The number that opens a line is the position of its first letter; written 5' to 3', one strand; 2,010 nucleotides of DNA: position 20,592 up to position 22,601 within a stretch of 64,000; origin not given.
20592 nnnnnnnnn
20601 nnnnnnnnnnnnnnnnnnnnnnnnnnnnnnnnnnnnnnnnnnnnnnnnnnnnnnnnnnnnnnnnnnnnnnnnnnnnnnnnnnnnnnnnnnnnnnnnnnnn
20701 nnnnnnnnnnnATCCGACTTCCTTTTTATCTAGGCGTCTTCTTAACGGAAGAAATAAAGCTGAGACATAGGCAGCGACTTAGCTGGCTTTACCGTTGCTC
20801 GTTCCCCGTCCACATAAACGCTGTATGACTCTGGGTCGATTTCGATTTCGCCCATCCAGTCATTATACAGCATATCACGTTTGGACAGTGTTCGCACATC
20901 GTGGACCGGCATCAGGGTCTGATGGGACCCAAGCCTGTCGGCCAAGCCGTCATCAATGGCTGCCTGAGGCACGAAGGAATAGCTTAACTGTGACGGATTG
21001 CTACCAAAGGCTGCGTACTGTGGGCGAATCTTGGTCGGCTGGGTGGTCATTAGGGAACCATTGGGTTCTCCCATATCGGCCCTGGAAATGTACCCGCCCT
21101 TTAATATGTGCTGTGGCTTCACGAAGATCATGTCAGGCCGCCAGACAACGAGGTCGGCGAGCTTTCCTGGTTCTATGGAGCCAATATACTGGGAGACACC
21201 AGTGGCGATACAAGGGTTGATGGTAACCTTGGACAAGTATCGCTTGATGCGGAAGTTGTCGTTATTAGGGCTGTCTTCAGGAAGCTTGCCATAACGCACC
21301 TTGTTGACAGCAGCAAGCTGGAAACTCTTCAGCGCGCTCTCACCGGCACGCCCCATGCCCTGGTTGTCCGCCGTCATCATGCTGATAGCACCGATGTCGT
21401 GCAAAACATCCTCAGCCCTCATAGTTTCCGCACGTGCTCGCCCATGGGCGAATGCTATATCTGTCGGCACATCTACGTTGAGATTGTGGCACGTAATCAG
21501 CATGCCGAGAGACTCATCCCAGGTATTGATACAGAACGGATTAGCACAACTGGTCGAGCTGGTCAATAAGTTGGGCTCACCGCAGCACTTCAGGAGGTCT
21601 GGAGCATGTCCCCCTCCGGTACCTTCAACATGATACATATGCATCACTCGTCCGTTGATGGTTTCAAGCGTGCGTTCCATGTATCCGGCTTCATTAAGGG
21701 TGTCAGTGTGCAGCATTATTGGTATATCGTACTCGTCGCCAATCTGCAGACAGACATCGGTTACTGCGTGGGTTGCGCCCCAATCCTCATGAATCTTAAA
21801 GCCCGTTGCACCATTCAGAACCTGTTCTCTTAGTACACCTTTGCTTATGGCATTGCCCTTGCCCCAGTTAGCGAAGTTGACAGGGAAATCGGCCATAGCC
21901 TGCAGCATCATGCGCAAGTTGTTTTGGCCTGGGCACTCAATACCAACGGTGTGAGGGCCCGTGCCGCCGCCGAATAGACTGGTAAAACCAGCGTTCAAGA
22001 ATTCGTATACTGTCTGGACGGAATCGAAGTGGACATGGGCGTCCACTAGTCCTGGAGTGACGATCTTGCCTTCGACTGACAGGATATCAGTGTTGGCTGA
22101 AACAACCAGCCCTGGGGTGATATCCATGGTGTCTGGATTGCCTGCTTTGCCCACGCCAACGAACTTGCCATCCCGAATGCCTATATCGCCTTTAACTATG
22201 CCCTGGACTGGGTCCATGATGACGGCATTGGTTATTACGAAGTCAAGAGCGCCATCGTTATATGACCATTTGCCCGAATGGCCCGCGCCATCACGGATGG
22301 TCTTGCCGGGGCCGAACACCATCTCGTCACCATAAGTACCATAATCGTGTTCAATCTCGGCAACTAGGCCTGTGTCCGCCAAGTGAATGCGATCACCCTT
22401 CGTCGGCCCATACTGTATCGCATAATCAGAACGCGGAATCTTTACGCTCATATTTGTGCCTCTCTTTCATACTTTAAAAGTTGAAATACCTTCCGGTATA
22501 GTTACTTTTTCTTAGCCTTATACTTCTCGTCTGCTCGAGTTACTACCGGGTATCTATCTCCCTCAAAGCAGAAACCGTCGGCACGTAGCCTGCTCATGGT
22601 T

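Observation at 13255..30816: About 17.5 kb mosaic accessory region wedged between dnaN and a truncated Fe-S gene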

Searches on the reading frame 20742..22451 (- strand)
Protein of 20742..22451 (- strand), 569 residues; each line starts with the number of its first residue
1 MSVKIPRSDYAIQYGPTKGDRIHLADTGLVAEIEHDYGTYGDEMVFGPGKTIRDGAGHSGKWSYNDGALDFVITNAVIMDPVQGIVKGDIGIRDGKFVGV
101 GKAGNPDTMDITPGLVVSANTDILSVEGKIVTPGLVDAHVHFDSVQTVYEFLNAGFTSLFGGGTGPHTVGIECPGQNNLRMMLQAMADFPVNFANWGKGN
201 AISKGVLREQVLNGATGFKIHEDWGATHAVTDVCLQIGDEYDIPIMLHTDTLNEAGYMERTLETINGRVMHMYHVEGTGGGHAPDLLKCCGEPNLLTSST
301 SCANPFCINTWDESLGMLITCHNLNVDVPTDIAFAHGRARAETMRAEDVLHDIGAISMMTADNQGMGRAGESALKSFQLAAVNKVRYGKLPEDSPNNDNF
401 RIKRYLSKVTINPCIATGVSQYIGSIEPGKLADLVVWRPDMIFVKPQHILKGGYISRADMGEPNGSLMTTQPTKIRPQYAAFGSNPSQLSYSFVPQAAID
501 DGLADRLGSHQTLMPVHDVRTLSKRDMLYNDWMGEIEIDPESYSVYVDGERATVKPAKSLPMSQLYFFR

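Call 48: find_homologous_proteins(query=window:20742-22451:-, max_evalue=1e-50)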
Query window:20742-22451:- (569 aa): 8000 proteins with E <= 1e-50 among 8000 candidates; the best 120 are listed.
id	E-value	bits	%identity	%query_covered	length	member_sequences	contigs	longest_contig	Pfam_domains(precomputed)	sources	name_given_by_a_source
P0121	0.0e+0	1329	100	100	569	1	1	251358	PF07969.18,PF00449.27,PF01979.27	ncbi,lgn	-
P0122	0.0e+0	1174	87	100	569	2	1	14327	PF07969.18,PF00449.27,PF01979.27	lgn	-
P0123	0.0e+0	1025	77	100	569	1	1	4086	PF07969.18,PF00449.27,PF01979.27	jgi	jgi:urease subunit alpha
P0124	5.4e-283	958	71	100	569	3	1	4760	PF07969.18,PF00449.27,PF01979.27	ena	-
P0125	2.6e-277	939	69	100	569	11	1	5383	PF07969.18,PF00449.27,PF01979.27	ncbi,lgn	-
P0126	6.2e-273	925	68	100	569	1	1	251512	PF07969.18,PF00449.27,PF01979.27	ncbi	ncbi:MAG: urease subunit alpha [Rhodospirillales bacterium]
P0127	8.9e-273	924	69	100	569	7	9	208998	PF07969.18,PF00449.27,PF01979.27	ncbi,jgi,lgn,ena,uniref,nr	ncbi:urease subunit alpha [Roseovarius sp.]|jgi:urease subunit alpha|uniref:urease subunit alpha n=1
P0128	6.3e-272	921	68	100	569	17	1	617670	PF07969.18,PF00449.27,PF01979.27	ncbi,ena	-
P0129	6.8e-272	921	68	100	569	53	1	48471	PF07969.18,PF00449.27,PF01979.27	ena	-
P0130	4.6e-270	915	68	100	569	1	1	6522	PF07969.18,PF00449.27,PF01979.27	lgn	-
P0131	5.2e-270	915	69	100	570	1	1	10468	PF07969.18,PF00449.27,PF01979.27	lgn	-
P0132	1.3e-269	914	68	100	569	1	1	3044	PF07969.18,PF00449.27,PF01979.27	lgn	-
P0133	1.8e-269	913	68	100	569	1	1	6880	PF07969.18,PF00449.27,PF01979.27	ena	-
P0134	3.1e-269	913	69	100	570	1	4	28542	PF07969.18,PF00449.27,PF01979.27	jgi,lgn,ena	jgi:urease subunit alpha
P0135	1.4e-268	910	68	100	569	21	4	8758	PF07969.18,PF00449.27,PF01979.27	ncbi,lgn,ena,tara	tara:strand:+ start:354 stop:2063 length:1710 start_codon:yes stop_codon:yes gene_type:complete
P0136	1.9e-268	910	68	100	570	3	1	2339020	PF07969.18,PF00449.27,PF01979.27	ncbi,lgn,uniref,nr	ncbi:urease subunit alpha [Pontibaca methylaminivorans]|uniref:Urease subunit alpha n=1 Tax=Pontibac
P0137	2.0e-268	910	69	100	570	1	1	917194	PF07969.18,PF00449.27,PF01979.27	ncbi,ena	-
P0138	3.8e-268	909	68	100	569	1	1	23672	PF07969.18,PF00449.27,PF01979.27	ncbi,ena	-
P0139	3.9e-268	909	68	100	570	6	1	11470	PF07969.18,PF00449.27,PF01979.27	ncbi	-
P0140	4.7e-268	909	68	100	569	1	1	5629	PF07969.18,PF00449.27,PF01979.27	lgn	-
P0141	5.0e-268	909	68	100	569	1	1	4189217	PF07969.18,PF00449.27,PF01979.27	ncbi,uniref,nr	ncbi:urease subunit alpha [Roseovarius sp. Pro17]|uniref:urease subunit alpha n=1 Tax=Roseovarius sp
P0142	6.7e-268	908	67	100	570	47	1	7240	PF07969.18,PF00449.27,PF01979.27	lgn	-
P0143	1.0e-267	908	68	100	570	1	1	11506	PF07969.18,PF00449.27,PF01979.27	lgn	-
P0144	1.3e-267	907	68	100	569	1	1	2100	PF07969.18,PF00449.27,PF01979.27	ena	-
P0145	1.6e-267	907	67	100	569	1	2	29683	PF07969.18,PF00449.27,PF01979.27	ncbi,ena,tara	tara:strand:- start:1108 stop:2817 length:1710 start_codon:yes stop_codon:yes gene_type:complete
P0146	2.2e-267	906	67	100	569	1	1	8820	PF07969.18,PF00449.27,PF01979.27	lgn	-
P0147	2.6e-267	906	69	100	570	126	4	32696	PF07969.18,PF00449.27,PF01979.27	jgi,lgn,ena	-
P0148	4.5e-267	905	68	100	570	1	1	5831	PF07969.18,PF00449.27,PF01979.27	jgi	jgi:urease subunit alpha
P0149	4.5e-267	905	68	100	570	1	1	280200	PF07969.18,PF00449.27,PF01979.27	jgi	jgi:urease subunit alpha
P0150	5.5e-267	905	68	100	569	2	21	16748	PF07969.18,PF00449.27,PF01979.27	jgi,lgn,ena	-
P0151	8.1e-267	905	68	100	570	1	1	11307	PF07969.18,PF00449.27,PF01979.27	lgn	-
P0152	9.8e-267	904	68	100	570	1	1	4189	PF07969.18,PF00449.27,PF01979.27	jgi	jgi:urease subunit alpha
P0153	1.8e-266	903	67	100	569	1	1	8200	PF07969.18,PF00449.27,PF01979.27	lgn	-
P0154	2.5e-266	903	68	100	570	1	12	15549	PF07969.18,PF00449.27,PF01979.27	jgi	jgi:urease subunit alpha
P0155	2.8e-266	903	67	100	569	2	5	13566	PF07969.18,PF00449.27,PF01979.27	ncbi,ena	-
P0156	3.0e-266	903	67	100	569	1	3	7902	PF07969.18,PF00449.27,PF01979.27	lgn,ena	-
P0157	3.1e-266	903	67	100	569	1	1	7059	PF07969.18,PF00449.27,PF01979.27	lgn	-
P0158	7.5e-266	901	68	100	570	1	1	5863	PF07969.18,PF00449.27,PF01979.27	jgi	jgi:urease subunit alpha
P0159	8.5e-266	901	68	100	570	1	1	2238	PF07969.18,PF00449.27,PF01979.27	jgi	jgi:urease subunit alpha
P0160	1.4e-265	900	68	100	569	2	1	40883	PF07969.18,PF00449.27,PF01979.27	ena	-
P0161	2.6e-265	900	67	100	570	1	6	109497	PF07969.18,PF00449.27,PF01979.27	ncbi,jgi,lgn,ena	-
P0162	3.3e-265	899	67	100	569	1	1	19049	PF07969.18,PF00449.27,PF01979.27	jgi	jgi:urease subunit alpha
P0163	6.5e-265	898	67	100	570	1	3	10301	PF07969.18,PF00449.27,PF01979.27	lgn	-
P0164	7.0e-265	898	67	100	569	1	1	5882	PF07969.18,PF00449.27,PF01979.27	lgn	-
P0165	7.8e-265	898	68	100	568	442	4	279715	PF07969.18,PF00449.27,PF01979.27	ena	-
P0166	1.3e-264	897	67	100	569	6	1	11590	PF07969.18,PF00449.27,PF01979.27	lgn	-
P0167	1.6e-264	897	67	100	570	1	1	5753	PF07969.18,PF00449.27,PF01979.27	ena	-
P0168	1.8e-264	897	67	100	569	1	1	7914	PF07969.18,PF00449.27,PF01979.27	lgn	-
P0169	4.9e-264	895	67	100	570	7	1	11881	PF07969.18,PF00449.27,PF01979.27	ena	-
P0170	2.6e-263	893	66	100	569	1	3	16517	PF07969.18,PF00449.27,PF01979.27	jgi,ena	-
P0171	1.4e-258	877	66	100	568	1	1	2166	PF07969.18,PF00449.27,PF01979.27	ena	-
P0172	1.1e-257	874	65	100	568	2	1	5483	PF07969.18,PF00449.27,PF01979.27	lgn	-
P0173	1.8e-256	870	65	100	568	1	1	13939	PF07969.18,PF00449.27,PF01979.27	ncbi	ncbi:MAG: urease subunit alpha [Burkholderiales bacterium]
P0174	5.8e-256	869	64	100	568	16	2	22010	PF07969.18,PF00449.27,PF01979.27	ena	-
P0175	6.3e-256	869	65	99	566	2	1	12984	PF07969.18,PF00449.27,PF01979.27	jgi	jgi:urease subunit alpha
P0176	8.0e-256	868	65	100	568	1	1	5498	PF07969.18,PF00449.27,PF01979.27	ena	-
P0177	1.4e-254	864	65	100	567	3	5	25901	PF07969.18,PF00449.27,PF01979.27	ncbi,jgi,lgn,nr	ncbi:MAG: urease subunit alpha [Aquabacterium sp.]|jgi:urease subunit alpha|nr:MAG: urease subunit a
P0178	5.0e-254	862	64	100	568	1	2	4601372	PF07969.18,PF00449.27,PF01979.27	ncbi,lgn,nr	ncbi:MAG: urease subunit alpha [Thermoleophilia bacterium]|nr:urease subunit alpha [Thermoleophilia 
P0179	5.4e-254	862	65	100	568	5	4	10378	PF07969.18,PF00449.27,PF01979.27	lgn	-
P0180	9.6e-254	861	65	100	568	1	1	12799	PF07969.18,PF00449.27,PF01979.27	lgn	-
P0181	1.2e-253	861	65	100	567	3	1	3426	PF07969.18,PF00449.27,PF01979.27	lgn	-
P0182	1.3e-253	861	65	100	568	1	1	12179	PF07969.18,PF00449.27,PF01979.27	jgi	-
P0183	1.3e-252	858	65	100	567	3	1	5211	PF07969.18,PF00449.27,PF01979.27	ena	-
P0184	1.7e-252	857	64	100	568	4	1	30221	PF07969.18,PF00449.27,PF01979.27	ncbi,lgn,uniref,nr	ncbi:urease subunit alpha [Mycobacterium sp. NAZ190054]|uniref:urease subunit alpha n=1 Tax=Mycobact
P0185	3.3e-252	856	65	99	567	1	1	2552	PF07969.18,PF00449.27,PF01979.27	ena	-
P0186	4.3e-252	856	65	100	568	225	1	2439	PF07969.18,PF00449.27,PF01979.27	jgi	-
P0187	4.5e-252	856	65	100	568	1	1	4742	PF07969.18,PF00449.27,PF01979.27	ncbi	ncbi:MAG TPA: urease subunit alpha [Gemmatimonadaceae bacterium]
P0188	8.2e-251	852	64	100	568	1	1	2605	PF07969.18,PF00449.27,PF01979.27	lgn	-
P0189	2.3e-250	850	65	100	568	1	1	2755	PF07969.18,PF00449.27,PF01979.27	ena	-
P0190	3.3e-250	850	65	100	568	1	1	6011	PF07969.18,PF00449.27,PF01979.27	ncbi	-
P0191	5.8e-250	849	65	100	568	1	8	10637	PF07969.18,PF00449.27,PF01979.27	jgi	jgi:urease subunit alpha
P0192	1.5e-249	848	64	100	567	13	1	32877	PF07969.18,PF00449.27,PF01979.27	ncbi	-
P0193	1.6e-249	847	64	100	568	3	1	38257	PF07969.18,PF00449.27,PF01979.27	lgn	-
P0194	4.2e-249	846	64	100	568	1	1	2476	PF07969.18,PF00449.27,PF01979.27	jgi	jgi:urease subunit alpha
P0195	4.5e-249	846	64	100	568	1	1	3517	PF07969.18,PF00449.27,PF01979.27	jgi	jgi:urease subunit alpha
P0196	8.4e-249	845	64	100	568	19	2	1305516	PF07969.18,PF00449.27,PF01979.27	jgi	jgi:urease subunit alpha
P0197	1.6e-248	844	64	100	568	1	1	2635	PF07969.18,PF00449.27,PF01979.27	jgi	-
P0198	4.1e-248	843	64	100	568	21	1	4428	PF07969.18,PF00449.27,PF01979.27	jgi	jgi:urease subunit alpha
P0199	3.4e-247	840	64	100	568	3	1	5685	PF07969.18,PF00449.27,PF01979.27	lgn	-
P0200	5.3e-247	839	64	100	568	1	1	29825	PF07969.18,PF00449.27,PF01979.27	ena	-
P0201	1.1e-246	838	64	100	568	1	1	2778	PF07969.18,PF00449.27,PF01979.27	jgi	jgi:urease subunit alpha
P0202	5.1e-246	836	63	100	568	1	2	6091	PF07969.18,PF00449.27,PF01979.27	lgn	-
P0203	8.7e-246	835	64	100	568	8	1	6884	PF07969.18,PF00449.27,PF01979.27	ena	-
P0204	4.6e-245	833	64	100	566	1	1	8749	PF07969.18,PF00449.27,PF01979.27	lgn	-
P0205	3.2e-244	830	63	100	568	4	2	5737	PF07969.18,PF00449.27,PF01979.27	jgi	jgi:urease subunit alpha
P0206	3.6e-243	826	63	99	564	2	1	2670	PF00449.27,PF01979.27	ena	-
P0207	2.6e-242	824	62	100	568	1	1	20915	PF07969.18,PF00449.27,PF01979.27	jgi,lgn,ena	-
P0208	3.3e-231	787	61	100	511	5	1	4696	PF07969.18,PF00449.27,PF01979.27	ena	-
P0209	8.4e-226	769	60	100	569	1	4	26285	PF07969.18,PF00449.27,PF01979.27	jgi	jgi:urease subunit alpha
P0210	1.8e-225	768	60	100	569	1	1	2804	PF07969.18,PF00449.27,PF01979.27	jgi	jgi:urease subunit alpha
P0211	6.3e-225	766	60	100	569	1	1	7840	PF07969.18,PF00449.27,PF01979.27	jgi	jgi:urease subunit alpha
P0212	6.4e-222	756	58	100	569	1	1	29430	PF07969.18,PF00449.27,PF01979.27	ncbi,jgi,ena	-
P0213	8.6e-222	756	58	100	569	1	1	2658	PF07969.18,PF00449.27,PF01979.27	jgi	jgi:urease subunit alpha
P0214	1.0e-221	756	58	100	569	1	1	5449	PF07969.18,PF00449.27,PF01979.27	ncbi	-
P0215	1.3e-221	755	58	100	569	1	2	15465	PF07969.18,PF00449.27,PF01979.27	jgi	jgi:urease subunit alpha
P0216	1.4e-221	755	58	100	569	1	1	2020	PF07969.18,PF00449.27,PF01979.27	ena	-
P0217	1.7e-221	755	58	100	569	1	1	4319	PF07969.18,PF00449.27,PF01979.27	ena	-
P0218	1.8e-221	755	58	100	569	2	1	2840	PF07969.18,PF00449.27,PF01979.27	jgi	-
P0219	2.0e-221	755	58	100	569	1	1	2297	PF07969.18,PF00449.27,PF01979.27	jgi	jgi:urease subunit alpha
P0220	6.8e-221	753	58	100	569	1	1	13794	PF07969.18,PF00449.27,PF01979.27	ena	-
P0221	8.0e-221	753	58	100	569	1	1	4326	PF07969.18,PF00449.27,PF01979.27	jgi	-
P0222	9.8e-221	752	58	100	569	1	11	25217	PF07969.18,PF00449.27,PF01979.27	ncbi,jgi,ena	jgi:urease subunit alpha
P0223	1.3e-220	752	58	100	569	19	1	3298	PF07969.18,PF00449.27,PF01979.27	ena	-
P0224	1.4e-220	752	58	100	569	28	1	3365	PF07969.18,PF00449.27,PF01979.27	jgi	-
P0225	1.6e-220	752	58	100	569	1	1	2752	PF07969.18,PF00449.27,PF01979.27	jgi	-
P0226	1.8e-220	752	58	100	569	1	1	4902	PF07969.18,PF00449.27,PF01979.27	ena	-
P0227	2.0e-220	751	57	100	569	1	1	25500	PF07969.18,PF00449.27,PF01979.27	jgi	jgi:urease subunit alpha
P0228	2.1e-220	751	57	100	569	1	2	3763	PF07969.18,PF00449.27,PF01979.27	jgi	-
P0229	4.8e-220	750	58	100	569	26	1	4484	PF07969.18,PF00449.27,PF01979.27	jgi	jgi:urease subunit alpha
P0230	5.7e-220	750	57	100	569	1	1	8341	PF07969.18,PF00449.27,PF01979.27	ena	-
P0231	1.1e-219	749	57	100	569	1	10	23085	PF07969.18,PF00449.27,PF01979.27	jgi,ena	-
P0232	1.2e-219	749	58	100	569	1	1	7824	PF07969.18,PF00449.27,PF01979.27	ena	-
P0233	1.3e-219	749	57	100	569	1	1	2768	PF07969.18,PF00449.27,PF01979.27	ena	-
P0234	1.5e-219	748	58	100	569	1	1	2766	PF07969.18,PF00449.27,PF01979.27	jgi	jgi:urease subunit alpha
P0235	1.9e-219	748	57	100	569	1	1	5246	PF07969.18,PF00449.27,PF01979.27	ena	-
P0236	2.9e-219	748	57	100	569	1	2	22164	PF07969.18,PF00449.27,PF01979.27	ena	-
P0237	5.6e-219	747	57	100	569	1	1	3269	PF07969.18,PF00449.27,PF01979.27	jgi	jgi:urease subunit alpha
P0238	5.7e-219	747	57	100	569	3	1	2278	PF07969.18,PF00449.27,PF01979.27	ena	-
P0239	7.1e-219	746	57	100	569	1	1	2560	PF07969.18,PF00449.27,PF01979.27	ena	-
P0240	9.8e-219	746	57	100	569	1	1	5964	PF07969.18,PF00449.27,PF01979.27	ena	-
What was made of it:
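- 17970..23345 (-): Urease cluster ureA-B-C-E-F-G-D, transcribed right to left. UreC homologs are listed in call 48.
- On Urease gene cluster: UreC carries PF00449 and PF01979 (call 48).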

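Call 49: find_encoding_contigs(protein=P0122, flank=10000, max_places=3)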
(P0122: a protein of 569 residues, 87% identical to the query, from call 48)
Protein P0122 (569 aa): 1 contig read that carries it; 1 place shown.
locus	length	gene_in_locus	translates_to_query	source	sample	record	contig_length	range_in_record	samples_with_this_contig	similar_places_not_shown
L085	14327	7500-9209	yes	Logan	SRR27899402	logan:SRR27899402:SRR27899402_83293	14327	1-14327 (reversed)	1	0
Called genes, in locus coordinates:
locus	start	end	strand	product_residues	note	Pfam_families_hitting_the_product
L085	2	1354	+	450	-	?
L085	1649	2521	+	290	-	PF02653:BPD_transp_2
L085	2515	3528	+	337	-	PF02653:BPD_transp_2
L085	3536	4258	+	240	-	PF00005:ABC_tran, PF13304:AAA_21 (faint), PF12399:BCA_ABC_TP_C (weak)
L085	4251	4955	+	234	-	PF13175:AAA_15 (faint), PF00005:ABC_tran, PF13304:AAA_21 (faint)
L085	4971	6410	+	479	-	PF13433:Peripla_BP_5 (faint), PF13458:Peripla_BP_6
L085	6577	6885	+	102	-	PF00547:Urease_gamma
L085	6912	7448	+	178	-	PF00699:Urease_beta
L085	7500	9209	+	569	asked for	PF00449:Urease_alpha, PF01979:Amidohydro_1, PF07969:Amidohydro_3 (weak)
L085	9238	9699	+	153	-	PF02814:UreE_N (weak), PF05194:UreE_C (weak)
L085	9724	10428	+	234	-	PF01730:UreF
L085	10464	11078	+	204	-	PF02492:cobW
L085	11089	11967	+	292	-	PF01774:UreD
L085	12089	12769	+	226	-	-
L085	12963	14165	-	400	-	PF07690:MFS_1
